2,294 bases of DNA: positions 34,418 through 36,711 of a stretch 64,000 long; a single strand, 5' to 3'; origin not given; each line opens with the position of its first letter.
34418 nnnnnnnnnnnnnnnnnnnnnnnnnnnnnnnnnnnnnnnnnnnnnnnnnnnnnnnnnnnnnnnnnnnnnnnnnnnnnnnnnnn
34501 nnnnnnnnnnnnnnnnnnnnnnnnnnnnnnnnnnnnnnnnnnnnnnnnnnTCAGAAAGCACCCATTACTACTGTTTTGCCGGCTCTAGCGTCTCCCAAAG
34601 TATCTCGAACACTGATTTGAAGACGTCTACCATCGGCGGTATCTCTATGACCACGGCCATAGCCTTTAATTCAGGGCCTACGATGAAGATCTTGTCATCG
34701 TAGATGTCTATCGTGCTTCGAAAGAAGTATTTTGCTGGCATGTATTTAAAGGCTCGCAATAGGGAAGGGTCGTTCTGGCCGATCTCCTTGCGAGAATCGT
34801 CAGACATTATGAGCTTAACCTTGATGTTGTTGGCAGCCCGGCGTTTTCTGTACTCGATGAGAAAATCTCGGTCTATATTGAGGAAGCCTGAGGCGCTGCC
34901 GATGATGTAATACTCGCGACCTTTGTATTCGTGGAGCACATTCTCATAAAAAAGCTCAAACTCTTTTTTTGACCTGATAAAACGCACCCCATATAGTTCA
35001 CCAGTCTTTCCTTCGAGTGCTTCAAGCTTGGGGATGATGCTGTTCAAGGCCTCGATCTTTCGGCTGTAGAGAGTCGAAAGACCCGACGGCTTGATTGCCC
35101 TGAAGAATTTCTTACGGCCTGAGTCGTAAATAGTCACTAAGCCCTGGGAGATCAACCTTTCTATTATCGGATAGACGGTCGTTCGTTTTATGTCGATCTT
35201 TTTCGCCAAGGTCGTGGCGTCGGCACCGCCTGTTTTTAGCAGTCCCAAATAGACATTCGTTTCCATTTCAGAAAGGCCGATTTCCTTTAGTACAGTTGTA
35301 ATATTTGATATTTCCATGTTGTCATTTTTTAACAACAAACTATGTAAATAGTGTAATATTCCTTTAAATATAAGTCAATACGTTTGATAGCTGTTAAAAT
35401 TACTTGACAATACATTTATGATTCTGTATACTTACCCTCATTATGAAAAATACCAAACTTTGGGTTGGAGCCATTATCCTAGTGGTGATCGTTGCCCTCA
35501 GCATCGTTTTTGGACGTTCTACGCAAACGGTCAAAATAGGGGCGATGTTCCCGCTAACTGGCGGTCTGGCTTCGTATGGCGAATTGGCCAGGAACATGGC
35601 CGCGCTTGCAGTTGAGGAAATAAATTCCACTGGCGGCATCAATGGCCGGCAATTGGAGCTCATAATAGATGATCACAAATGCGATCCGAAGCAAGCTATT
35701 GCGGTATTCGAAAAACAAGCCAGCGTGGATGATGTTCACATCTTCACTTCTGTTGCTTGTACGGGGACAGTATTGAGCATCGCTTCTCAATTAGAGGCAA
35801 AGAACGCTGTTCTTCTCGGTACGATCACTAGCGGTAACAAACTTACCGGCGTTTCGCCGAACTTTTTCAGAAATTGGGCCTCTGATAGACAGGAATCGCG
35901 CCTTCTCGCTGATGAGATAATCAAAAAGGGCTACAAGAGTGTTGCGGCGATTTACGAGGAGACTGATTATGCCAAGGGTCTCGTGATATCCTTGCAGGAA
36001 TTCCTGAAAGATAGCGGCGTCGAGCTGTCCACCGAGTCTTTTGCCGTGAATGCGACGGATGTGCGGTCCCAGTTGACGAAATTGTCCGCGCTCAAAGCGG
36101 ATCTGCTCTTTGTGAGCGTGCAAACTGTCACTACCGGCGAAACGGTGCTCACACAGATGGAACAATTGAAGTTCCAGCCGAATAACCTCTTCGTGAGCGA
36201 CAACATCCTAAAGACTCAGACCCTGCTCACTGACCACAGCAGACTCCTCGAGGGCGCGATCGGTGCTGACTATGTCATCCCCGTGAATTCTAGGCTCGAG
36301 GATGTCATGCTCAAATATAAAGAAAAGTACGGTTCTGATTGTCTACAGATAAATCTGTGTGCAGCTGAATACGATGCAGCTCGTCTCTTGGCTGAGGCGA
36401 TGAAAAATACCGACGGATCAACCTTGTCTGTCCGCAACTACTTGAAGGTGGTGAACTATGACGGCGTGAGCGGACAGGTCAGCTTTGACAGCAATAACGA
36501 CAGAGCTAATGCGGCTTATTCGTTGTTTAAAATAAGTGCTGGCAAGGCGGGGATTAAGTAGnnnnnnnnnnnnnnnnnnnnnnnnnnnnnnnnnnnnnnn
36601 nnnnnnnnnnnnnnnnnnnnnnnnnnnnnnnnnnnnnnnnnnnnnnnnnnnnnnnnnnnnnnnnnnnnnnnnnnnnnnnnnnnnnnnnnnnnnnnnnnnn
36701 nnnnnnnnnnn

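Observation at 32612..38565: Triplicated divergent TrmB-regulator / PBP1 substrate-binding-protein modules with no ABC permease or ATPase genes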

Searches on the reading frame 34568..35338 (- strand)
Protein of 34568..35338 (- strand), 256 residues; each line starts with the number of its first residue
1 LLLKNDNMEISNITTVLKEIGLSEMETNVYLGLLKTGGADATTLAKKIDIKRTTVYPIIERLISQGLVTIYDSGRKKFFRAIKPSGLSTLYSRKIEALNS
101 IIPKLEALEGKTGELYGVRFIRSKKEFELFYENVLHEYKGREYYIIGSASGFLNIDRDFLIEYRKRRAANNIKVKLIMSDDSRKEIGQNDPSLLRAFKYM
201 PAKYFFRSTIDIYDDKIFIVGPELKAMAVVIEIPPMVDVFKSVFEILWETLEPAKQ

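Call 3: search_protein_families(library=pfam, proteins=[window:34568-35338:-], max_evalue=0.01)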
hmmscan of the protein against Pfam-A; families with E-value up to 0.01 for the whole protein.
window:34568-35338:- (256 aa): 5 families
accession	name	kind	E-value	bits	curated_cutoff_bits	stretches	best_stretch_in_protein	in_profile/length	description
PF01978.25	TrmB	-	1e-16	60.9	25.6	1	17-84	1-67/68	Sugar-specific transcriptional regulator TrmB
PF22194.2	F-93_WHD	-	0.00088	19.7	28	1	44-79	21-57/62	F-93, winged-helix domain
PF01047.28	MarR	-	0.00094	19.5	24.6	1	36-69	15-48/59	MarR family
PF13730.12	HTH_36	-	0.0043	17.3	25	1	38-68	23-55/55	Helix-turn-helix domain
PF03965.22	Penicillinase_R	-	0.0073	17.1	22.6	0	42-81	21-64/115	Penicillinase repressor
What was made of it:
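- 34568..35338 (-): R2: short TrmB-family regulator (256 aa as called; probably starts at Met8, ATG at 35317). PF01978 at 60.9 bits (call 3).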

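Call 4: search_protein_families(library=ncbifam, proteins=[window:34568-35338:-], max_evalue=0.01)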
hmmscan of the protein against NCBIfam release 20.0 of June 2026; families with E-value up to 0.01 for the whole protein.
window:34568-35338:- (256 aa): 6 families
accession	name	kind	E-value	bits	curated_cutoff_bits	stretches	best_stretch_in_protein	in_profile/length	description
NF047392.1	TransRegTrmBHalo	equivalog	5.8e-08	32.1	500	1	11-150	7-140/349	HTH-type sugar sensing transcriptional regulator TrmB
NF047390.1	TransRegTrmBL1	equivalog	2.2e-07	30.2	650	1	11-151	4-135/341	HTH-type sugar sensing transcriptional regulator TrmBL1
TIGR01884.1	cas_HTH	subfamily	7.5e-07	28.7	60.2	1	6-70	124-188/202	CRISPR-associated CARF protein Csa3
NF053606.1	Sta1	subfamily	1.6e-05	24.9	80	1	21-69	17-65/100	Sta1 family transcriptional regulator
NF040851.1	tran_reg_TrmB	equivalog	8.5e-05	21.9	600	1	9-106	2-96/338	HTH-type sugar-sensing transcriptional regulator TrmB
NF040939.2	trans_reg_lrs14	equivalog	0.00019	21.4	90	1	20-69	17-67/103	Lrs14 family HTH-type transcriptional regulator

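Call 30: search_solved_structures(query=window:34568-35338:-, max_evalue=1, show_alignments=1)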
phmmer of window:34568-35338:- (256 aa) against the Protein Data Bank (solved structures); distinct sequences matched with E-value up to 1: 10.
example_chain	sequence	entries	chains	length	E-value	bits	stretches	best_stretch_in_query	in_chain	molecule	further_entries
3qph_A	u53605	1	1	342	0.0058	19.6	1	12-169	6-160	TrmB, a global transcription regulator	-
4xrf_A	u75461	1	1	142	0.015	18.3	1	26-73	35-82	Transcriptional regulator, MarR family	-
7l1i_A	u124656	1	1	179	0.039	16.9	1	14-85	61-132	MarR family multidrug resistance pump transcriptional regulator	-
4ejo_A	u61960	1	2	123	0.23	14.4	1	47-97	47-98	Transcriptional regulator, PadR-like family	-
3f6v_A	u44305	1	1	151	0.27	14.1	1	10-91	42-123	Possible transcriptional regulator, ArsR family protein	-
5k5o_A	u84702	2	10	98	0.48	13.3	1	29-101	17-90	AspA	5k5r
5k1y_C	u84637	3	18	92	0.51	13.2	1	29-99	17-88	AspA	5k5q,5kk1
5i77_A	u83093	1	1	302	0.7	12.8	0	116-173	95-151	Endo-beta-1, 4-glucanase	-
5i79_A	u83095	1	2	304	0.7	12.8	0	116-173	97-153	Endo-beta-1, 4-glucanase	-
5i78_A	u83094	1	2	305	0.71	12.8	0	116-173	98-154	Endo-beta-1, 4-glucanase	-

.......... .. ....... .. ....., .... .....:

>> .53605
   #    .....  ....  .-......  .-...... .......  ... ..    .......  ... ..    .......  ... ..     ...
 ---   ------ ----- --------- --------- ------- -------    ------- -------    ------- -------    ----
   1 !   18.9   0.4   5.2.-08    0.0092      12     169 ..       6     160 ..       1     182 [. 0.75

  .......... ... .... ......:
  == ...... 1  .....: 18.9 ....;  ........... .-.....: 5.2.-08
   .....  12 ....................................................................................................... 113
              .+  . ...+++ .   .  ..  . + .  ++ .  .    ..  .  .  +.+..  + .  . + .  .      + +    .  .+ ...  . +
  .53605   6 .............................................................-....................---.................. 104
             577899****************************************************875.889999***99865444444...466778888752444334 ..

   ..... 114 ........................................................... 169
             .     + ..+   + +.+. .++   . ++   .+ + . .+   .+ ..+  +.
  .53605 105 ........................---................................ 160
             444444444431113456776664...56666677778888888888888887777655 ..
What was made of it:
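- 34568..35338 (-): Weak match to TrmB 3qph over residues 12-169 (call 30).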

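Call 55: predict_structure(alignment_id=A2)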
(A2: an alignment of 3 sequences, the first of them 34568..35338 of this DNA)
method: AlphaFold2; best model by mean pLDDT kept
length: 256 residues; sequences in the alignment: 3
mean_pLDDT: 59.5   pTM: 0.40
mean pLDDT of the five models: 59.5, 56.6, 55.9, 48.4, 48.2
residues with pLDDT >= 90: 0; 70-90: 63; 50-70: 120; < 50: 73
segments of 3 or more residues with pLDDT < 50: 1-6, 104-116, 134-141, 182-208, 243-256
pLDDT, mean of each block of 10 residues (from residue 1): 41 69 81 85 88 84 78 77 67 53 46 45 55 45 57 65 64 59 44 38 45 60 58 58 45 31
secondary structure, 60 per line:
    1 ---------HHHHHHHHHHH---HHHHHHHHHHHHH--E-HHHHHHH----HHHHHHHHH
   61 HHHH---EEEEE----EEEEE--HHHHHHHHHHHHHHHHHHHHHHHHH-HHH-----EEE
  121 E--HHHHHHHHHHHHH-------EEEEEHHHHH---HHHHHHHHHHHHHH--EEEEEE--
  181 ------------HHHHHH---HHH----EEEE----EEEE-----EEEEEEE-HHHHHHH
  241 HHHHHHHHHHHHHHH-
elements in order: H10-20 H24-36 H41-47 H52-64 E68-72 E77-81 H84-108 E118-121 H124-136 E144-148 H149-153 H157-170 E173-178 H193-198 E209-212 E217-220 E226-232 H234-255
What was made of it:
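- On TrmB family of transcriptional regulators (broad sense, PF01978 DNA-binding domain): The low-confidence AF2 model shows a wHTH, a long helix (84-108) and an alpha/beta domain (call 55).
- The structure model of R2 was poor (pLDDT 59.5, call 55), so the effector domain is defined by sequence profile only.
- Tried and rejected: The AlphaFold model of R2 from the only permitted alignment (3 window paralogs) was poor (pLDDT 59.5, call 55).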

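Call 58: search_solved_structures(query=A3, max_evalue=1, show_alignments=2)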
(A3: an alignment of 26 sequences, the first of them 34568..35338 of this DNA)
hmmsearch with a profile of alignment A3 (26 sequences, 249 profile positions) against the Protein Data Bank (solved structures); distinct sequences matched with E-value up to 1: 128 (the best 60 are shown).
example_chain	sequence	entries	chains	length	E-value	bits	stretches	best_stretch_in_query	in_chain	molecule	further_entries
3qph_A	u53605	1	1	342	2.8e-13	53.1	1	5-156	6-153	TrmB, a global transcription regulator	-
5bpd_A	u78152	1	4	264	1.4e-09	41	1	5-248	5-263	TrmBL2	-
5box_A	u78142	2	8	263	2.5e-09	40.1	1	13-248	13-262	Putative HTH-type transcriptional regulator TrmBL2 | TrmBL2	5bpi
1sfx_A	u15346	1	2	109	2.9e-09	40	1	6-89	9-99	Conserved hypothetical protein AF2008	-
5bqt_A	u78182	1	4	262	3.1e-09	39.9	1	13-248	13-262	Putative HTH-type transcriptional regulator TrmBL2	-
5k5o_A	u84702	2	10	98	1.2e-06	31.3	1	22-95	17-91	AspA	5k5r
5k1y_C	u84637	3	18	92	2.1e-06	30.6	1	22-94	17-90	AspA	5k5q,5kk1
2kko_A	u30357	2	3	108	3.2e-06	30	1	24-73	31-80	POSSIBLE TRANSCRIPTIONAL REGULATORY PROTEIN (POSSIBLY ARSR-FAMILY) | Possible transcriptional regulatory arsR-family protein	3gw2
4rs8_A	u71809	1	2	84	5e-06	29.3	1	22-89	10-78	AspA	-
1ku9_A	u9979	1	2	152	1e-05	28.3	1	10-132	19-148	hypothetical protein MJ223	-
9qdr_A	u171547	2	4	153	2.6e-05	27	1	7-74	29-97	MarR family transcriptional regulator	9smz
2d1h_A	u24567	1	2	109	6.5e-05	25.7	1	15-85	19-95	109aa long hypothetical transcriptional regulator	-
2lvs_A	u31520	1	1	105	8e-05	25.4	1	28-66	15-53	Putative uncharacterized protein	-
1r22_A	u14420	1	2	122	9.9e-05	25.1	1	24-93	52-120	Transcriptional repressor smtB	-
6cdb_A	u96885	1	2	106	0.00029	23.5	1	22-77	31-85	ArsR family transcriptional regulator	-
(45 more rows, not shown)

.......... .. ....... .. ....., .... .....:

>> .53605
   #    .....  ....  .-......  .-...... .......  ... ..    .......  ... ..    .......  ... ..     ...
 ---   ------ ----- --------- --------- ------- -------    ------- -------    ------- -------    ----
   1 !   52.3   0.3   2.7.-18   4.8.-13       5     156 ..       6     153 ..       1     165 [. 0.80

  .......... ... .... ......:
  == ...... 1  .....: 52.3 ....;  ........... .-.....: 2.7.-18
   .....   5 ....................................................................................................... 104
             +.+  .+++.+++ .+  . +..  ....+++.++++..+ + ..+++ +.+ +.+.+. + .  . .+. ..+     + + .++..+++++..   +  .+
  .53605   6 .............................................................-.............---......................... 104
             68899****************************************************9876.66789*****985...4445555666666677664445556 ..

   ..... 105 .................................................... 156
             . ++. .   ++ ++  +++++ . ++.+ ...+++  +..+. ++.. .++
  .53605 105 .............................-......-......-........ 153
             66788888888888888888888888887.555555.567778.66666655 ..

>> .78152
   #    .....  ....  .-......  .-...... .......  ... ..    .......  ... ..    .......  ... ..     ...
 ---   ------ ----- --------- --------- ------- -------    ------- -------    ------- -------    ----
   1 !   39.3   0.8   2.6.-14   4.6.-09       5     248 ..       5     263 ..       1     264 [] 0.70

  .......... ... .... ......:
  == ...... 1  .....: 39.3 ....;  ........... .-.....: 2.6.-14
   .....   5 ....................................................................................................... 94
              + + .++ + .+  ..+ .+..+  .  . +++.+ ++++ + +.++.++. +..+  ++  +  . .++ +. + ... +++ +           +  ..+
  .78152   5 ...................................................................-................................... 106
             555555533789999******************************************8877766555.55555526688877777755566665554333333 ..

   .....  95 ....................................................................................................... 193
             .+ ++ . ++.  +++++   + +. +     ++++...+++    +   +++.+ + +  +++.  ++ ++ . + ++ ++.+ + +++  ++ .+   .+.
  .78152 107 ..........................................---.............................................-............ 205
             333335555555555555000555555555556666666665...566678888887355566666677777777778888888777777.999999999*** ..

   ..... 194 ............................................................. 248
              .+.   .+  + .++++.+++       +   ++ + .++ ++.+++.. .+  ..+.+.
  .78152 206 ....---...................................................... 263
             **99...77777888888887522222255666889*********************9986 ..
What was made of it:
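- On TrmB family of transcriptional regulators (broad sense, PF01978 DNA-binding domain): The profile of 26 homologs aligns to TrmBL2 5bpd over positions 5-248 vs 5-263 (E 1.4e-9) and to TrmB 3qph over 5-156 (E 2.8e-13) (call 58).
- Closest known: TrmBL2. Same: The profile aligns end to end (profile 5-248 vs chain 5-263, E 1.4e-9, call 58).
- The regulator profile matches TrmBL2 5bpd at full length (1.4e-9) and TrmB 3qph over the N-terminal half (2.8e-13): call 58.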

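Call 59: search_protein_families(library=pfam, alignment_id=A3, max_evalue=0.01)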
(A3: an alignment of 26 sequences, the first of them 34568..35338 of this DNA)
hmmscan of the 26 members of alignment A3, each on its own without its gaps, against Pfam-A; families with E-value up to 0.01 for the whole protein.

A. member 1, window:34568-35338:- (256 aa): 5 families
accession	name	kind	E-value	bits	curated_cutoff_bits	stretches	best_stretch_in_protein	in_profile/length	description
PF01978.25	TrmB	-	1e-16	60.9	25.6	1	17-84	1-67/68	Sugar-specific transcriptional regulator TrmB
PF22194.2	F-93_WHD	-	0.00088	19.7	28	1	44-79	21-57/62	F-93, winged-helix domain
PF01047.28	MarR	-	0.00094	19.5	24.6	1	36-69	15-48/59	MarR family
PF13730.12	HTH_36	-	0.0043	17.3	25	1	38-68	23-55/55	Helix-turn-helix domain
PF03965.22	Penicillinase_R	-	0.0073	17.1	22.6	0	42-81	21-64/115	Penicillinase repressor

B. families by the number of members that match (of 26 scanned): 23 families
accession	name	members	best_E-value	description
PF01978.25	TrmB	25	1.9e-17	Sugar-specific transcriptional regulator TrmB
PF09339.16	HTH_IclR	8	6.3e-05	IclR helix-turn-helix domain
PF03965.22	Penicillinase_R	8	0.00012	Penicillinase repressor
PF12802.13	MarR_2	6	2.2e-05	MarR family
PF13412.12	HTH_24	3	0.00016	Winged helix-turn-helix DNA-binding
PF13730.12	HTH_36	3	0.0039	Helix-turn-helix domain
PF08221.17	HTH_9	2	4.8e-07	RNA polymerase III subunit RPC82 helix-turn-helix domain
PF12840.13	HTH_20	2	6.4e-06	Helix-turn-helix domain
PF22194.2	F-93_WHD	2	9.3e-06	F-93, winged-helix domain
PF13463.12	HTH_27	2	0.00042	Winged helix DNA-binding domain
PF24033.1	DUF7342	2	0.00045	Family of unknown function (DUF7342)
PF01047.28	MarR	2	0.00094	MarR family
PF05584.17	Sulfolobus_pRN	1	7.4e-05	Sulfolobus plasmid regulatory protein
PF25212.1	HVO_A0114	1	0.00087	HVO_A0114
PF25213.1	HVO_A0261_N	1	0.003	HVO_A0261 N-terminal domain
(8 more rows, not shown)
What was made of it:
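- On TrmB family of transcriptional regulators (broad sense, PF01978 DNA-binding domain): 25 of 26 clade homologs also match (call 59).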

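Call 80: search_protein_representatives(protein=window:34568-35338:-)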
Query: 256 residues. Proteins with E-value up to 0.001 (for the whole library): 7795; up to 1e-10: 2220; up to 1e-30: 23. The best 150 are listed.
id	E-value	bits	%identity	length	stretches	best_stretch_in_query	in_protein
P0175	3.7e-62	226.5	45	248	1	16-252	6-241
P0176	3.3e-50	187.4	39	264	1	9-251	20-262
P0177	1.1e-49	185.6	39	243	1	15-250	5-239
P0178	8.8e-49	182.7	39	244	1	12-251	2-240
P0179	3.5e-48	180.8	39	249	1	16-252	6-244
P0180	4.7e-48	180.3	38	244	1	13-252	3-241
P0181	1.5e-47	178.6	39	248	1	14-249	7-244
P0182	1.4e-46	175.5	37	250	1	16-251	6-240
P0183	1.5e-45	172.2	38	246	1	15-251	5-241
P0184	7.1e-45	169.9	37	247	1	15-253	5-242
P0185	1.0e-42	162.8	70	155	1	146-250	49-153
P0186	1.1e-42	162.8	36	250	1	14-249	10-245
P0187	2.8e-41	158.1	36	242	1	12-251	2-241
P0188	1.3e-40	156.0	34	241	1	15-253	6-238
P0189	3.2e-40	154.7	34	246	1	12-251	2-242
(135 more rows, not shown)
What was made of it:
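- A very large family, 2,220 clusters at E<=1e-10 (call 80).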

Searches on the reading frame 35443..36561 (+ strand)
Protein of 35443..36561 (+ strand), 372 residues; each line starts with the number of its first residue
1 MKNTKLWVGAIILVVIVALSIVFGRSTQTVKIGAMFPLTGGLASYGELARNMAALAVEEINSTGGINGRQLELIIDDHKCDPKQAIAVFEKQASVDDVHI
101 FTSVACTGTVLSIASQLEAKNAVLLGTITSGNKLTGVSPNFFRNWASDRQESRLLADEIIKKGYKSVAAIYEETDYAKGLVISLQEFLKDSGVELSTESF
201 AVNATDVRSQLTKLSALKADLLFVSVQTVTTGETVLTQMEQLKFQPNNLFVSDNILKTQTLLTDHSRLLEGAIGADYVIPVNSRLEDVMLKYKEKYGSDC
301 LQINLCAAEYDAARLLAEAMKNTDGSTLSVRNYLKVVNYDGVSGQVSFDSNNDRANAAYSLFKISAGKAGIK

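Call 3: search_protein_families(library=pfam, proteins=[window:35443-36561:+], max_evalue=0.01)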
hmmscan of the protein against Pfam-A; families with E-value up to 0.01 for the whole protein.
window:35443-36561:+ (372 aa): 3 families
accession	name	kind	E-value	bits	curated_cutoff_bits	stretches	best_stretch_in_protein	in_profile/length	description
PF13458.12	Peripla_BP_6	-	8e-46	157.7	31.7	1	29-367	1-341/343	Periplasmic binding protein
PF01094.35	ANF_receptor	-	2e-31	109.8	25.4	1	54-364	7-350/353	Receptor family ligand binding region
PF13433.12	Peripla_BP_5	-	3.5e-18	66.3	27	1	30-356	1-328/363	Periplasmic binding protein domain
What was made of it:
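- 35443..36561 (+): S2: anchored HAAT-family SBP, 372 aa, the most LivJ-like pocket, with the LivJ-type C53/C78 cysteine pair. PF13458 E 8e-46 (call 3).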

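Call 4: search_protein_families(library=ncbifam, proteins=[window:35443-36561:+], max_evalue=0.01)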
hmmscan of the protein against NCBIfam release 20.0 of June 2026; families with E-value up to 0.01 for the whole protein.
window:35443-36561:+ (372 aa): 3 families
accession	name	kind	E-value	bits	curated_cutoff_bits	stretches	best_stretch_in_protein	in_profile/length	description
NF011933.0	PRK15404.1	subfamily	6e-28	98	477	1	11-365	8-361/370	high-affinity branched-chain amino acid ABC transporter substrate-binding protein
TIGR03407.1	urea_ABC_UrtA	exception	1.2e-12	47.4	492.75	1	30-355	1-330/361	urea ABC transporter substrate-binding protein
TIGR03669.1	urea_ABC_arch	equivalog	5.6e-07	28.9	494.8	1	31-98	2-69/375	urea ABC transporter substrate-binding protein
